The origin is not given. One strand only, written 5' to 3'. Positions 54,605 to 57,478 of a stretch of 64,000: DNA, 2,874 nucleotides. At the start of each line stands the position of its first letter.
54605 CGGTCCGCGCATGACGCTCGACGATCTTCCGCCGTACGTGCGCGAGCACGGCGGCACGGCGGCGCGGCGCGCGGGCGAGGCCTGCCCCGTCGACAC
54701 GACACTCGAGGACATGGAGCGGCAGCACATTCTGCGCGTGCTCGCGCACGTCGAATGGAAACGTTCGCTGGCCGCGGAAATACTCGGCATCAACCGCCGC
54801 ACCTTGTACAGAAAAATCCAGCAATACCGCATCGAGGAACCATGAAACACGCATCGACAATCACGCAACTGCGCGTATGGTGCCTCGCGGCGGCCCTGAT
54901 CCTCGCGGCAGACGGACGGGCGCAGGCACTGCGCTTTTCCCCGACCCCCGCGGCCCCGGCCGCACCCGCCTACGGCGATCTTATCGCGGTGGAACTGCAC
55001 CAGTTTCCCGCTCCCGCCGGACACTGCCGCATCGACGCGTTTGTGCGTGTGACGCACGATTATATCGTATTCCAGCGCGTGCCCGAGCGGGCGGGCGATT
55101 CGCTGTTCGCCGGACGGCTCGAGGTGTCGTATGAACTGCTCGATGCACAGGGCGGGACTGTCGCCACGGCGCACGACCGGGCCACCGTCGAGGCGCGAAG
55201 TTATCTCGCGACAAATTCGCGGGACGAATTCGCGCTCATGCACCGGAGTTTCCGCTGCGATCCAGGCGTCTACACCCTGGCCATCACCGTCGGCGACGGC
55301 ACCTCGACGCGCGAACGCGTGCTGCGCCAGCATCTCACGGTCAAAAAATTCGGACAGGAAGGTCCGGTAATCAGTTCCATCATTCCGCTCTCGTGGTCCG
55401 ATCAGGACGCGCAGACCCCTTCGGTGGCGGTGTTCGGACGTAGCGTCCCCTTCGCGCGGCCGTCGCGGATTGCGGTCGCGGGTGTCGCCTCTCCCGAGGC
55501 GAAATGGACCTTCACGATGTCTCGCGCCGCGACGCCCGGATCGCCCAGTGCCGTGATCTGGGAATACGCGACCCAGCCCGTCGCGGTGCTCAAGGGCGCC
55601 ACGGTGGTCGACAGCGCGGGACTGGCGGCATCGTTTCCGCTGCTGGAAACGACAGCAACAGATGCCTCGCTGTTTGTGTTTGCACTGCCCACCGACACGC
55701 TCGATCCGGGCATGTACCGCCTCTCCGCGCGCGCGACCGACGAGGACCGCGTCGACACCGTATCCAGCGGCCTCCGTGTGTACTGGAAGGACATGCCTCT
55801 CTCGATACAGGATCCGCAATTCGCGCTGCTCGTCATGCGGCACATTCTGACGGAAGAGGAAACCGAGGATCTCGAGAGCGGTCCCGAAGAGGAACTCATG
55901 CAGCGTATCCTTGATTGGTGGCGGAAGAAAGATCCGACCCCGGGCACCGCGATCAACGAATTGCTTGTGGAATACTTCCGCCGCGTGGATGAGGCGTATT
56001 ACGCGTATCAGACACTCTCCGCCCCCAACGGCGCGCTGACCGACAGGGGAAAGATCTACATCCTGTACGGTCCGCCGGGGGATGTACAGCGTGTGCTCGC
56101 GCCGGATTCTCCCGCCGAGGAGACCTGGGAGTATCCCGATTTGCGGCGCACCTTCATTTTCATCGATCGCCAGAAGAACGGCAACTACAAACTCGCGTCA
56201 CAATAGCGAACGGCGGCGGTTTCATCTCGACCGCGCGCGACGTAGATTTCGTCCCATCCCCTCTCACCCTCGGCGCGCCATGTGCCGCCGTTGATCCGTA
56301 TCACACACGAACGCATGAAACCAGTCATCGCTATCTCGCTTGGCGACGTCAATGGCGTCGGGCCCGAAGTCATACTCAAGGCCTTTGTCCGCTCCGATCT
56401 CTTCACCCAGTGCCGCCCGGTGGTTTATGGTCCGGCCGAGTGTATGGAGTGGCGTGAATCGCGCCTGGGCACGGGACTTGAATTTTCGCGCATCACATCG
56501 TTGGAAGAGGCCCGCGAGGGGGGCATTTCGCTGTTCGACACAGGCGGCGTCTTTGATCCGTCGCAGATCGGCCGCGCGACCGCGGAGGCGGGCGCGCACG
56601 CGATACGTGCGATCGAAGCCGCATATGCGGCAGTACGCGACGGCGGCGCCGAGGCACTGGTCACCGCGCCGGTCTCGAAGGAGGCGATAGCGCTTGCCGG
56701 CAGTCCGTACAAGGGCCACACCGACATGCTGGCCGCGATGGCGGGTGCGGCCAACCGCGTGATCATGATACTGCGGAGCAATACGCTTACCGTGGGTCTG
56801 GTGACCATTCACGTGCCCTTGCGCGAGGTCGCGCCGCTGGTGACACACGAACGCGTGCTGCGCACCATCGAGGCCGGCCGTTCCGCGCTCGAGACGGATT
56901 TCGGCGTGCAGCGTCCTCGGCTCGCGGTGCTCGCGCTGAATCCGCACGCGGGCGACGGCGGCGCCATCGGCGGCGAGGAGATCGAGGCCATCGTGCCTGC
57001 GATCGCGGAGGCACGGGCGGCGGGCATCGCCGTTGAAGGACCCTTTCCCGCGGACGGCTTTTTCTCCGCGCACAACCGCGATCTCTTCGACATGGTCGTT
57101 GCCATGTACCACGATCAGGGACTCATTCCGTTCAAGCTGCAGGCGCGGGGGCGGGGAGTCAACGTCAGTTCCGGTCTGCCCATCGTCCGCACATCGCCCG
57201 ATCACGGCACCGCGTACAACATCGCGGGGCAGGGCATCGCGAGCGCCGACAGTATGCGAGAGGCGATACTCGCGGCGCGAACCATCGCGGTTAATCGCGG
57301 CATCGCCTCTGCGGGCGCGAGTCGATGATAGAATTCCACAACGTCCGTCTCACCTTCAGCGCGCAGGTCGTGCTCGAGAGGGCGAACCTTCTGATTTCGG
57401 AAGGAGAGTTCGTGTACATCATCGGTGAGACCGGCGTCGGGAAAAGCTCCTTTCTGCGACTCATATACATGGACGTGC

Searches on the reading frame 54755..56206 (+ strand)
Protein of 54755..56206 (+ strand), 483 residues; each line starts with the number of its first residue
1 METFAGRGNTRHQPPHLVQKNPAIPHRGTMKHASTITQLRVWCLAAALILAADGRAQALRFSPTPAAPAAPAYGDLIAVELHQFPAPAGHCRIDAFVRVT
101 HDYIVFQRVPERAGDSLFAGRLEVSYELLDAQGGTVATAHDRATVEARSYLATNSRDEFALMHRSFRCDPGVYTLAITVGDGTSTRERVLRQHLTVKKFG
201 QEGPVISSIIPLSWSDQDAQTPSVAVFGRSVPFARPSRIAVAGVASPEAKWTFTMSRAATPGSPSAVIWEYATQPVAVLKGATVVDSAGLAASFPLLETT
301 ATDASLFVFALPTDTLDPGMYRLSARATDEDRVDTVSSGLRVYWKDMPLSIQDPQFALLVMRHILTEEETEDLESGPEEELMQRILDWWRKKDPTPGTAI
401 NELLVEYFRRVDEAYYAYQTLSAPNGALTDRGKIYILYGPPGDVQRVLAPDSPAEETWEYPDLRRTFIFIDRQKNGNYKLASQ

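Call 69: search_protein_families(library=pfam, proteins=[window:54755-56206:+], max_evalue=0.00001)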
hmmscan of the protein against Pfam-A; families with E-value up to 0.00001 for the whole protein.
window:54755-56206:+ (483 aa): 1 family
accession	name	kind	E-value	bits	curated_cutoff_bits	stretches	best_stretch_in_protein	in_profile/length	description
PF20094.4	GWxTD_dom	-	5.2e-10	39.8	26.9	1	339-471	16-141/172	GWxTD domain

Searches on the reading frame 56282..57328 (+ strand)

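Call 69: search_protein_families(library=pfam, proteins=[window:56282-57328:+], max_evalue=0.00001)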
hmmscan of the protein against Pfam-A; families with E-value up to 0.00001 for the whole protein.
window:56282-57328:+ (348 aa): 1 family
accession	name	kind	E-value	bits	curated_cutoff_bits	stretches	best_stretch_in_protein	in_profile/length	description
PF04166.17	PdxA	-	8.2e-102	340.9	27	1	43-332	2-286/286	Pyridoxal phosphate biosynthetic protein PdxA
